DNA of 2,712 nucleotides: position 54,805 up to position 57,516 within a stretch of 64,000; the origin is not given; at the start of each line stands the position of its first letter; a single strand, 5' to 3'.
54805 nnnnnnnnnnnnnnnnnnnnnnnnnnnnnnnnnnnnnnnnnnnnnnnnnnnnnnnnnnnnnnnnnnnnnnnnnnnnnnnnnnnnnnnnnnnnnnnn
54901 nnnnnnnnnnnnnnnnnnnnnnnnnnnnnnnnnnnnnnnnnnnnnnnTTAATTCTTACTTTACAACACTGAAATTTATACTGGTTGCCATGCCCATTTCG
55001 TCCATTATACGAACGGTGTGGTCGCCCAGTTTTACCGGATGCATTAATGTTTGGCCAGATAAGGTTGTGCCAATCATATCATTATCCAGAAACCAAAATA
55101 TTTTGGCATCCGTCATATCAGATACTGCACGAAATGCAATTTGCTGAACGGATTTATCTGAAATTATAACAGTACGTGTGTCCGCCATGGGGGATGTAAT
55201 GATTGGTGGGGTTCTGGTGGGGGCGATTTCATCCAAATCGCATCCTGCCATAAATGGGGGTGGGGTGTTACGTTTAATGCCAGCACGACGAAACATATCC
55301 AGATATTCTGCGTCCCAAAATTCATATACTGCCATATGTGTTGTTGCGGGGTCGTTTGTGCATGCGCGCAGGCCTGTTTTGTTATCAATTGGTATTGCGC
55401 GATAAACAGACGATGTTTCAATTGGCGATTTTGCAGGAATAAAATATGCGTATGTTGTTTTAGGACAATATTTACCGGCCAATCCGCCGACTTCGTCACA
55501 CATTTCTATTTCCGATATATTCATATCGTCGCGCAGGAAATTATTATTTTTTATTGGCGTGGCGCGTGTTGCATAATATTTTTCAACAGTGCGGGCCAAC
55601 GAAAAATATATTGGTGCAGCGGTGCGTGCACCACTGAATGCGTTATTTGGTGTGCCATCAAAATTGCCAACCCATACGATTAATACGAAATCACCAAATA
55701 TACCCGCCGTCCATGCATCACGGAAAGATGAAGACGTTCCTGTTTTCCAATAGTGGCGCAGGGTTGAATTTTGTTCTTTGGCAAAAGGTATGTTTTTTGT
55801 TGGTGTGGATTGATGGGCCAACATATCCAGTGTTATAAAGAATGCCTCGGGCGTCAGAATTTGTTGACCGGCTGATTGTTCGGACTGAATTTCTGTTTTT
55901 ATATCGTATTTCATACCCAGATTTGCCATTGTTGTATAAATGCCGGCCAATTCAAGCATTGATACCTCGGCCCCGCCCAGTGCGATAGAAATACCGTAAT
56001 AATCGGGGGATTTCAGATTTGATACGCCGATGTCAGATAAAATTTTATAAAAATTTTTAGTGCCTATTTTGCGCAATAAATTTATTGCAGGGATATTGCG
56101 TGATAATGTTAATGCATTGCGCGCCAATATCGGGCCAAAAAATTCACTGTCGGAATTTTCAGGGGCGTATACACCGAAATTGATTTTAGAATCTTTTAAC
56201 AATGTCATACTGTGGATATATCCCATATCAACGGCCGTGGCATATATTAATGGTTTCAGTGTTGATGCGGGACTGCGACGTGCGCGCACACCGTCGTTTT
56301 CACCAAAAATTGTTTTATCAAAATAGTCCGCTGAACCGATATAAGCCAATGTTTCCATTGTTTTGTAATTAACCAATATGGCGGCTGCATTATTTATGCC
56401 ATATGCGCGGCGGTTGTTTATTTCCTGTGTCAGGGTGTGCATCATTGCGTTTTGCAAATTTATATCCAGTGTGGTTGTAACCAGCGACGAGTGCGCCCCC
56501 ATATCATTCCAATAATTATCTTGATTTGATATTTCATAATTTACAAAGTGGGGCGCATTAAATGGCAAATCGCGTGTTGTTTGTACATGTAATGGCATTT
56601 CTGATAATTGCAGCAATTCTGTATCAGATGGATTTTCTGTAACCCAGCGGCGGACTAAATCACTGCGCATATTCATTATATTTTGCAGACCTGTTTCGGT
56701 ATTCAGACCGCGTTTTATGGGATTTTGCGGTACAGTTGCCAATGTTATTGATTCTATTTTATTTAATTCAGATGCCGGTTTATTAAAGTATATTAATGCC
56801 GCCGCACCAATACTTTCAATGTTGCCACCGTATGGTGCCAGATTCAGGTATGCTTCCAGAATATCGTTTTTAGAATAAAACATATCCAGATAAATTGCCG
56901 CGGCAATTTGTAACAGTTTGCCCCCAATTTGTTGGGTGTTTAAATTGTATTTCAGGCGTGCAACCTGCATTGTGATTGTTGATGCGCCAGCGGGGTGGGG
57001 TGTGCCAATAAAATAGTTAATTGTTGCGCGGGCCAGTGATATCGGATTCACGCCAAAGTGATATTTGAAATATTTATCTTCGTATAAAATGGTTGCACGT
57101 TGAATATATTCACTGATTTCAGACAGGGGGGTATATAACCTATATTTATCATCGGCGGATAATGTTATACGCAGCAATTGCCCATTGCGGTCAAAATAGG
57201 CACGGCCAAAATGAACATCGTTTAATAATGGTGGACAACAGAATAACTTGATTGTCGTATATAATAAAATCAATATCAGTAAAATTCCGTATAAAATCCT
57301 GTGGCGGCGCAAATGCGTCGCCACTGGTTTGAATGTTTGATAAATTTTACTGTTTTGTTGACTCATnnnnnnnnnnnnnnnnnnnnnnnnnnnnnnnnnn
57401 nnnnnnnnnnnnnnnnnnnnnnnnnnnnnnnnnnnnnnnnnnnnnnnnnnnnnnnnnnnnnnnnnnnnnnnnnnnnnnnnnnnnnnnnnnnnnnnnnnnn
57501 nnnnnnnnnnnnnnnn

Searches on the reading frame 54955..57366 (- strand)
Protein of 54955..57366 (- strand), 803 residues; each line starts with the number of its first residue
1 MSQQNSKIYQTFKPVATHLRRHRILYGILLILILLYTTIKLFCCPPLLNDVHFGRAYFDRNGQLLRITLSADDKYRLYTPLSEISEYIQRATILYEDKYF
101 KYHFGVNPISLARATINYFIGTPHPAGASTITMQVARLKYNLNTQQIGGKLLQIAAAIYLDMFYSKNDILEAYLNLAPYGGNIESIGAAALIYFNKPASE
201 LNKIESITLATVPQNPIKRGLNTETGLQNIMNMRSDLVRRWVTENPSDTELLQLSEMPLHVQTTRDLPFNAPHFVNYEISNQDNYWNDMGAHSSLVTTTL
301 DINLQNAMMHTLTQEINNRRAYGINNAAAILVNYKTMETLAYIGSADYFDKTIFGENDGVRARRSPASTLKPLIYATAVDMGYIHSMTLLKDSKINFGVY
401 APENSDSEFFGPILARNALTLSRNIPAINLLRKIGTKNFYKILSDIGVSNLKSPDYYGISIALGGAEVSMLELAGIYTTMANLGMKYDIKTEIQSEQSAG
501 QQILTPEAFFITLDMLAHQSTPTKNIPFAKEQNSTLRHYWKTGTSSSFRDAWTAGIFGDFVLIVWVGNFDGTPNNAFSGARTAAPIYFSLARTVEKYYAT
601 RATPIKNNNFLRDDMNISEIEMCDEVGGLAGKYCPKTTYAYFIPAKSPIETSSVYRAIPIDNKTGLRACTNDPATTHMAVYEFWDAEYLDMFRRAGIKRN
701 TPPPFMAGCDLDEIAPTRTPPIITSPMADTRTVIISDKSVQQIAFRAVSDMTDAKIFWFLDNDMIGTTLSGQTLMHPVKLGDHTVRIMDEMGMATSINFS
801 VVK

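Call 120: search_protein_families(library=pfam, proteins=[window:54955-57366:-], max_evalue=0.0001)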
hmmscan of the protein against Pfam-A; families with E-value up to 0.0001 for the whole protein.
window:54955-57366:- (803 aa): 3 families
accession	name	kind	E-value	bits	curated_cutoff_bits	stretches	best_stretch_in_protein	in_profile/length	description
PF00912.28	Transgly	-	3.7e-40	137.7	27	1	72-221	10-159/178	Transglycosylase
PF00905.27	Transpeptidase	-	2.7e-19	69.9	22.1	1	328-549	2-246/299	Penicillin binding protein transpeptidase domain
PF06832.18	BiPBP_C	-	1.3e-09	38.2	26.8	1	717-799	8-90/90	Penicillin-Binding Protein C-terminus Family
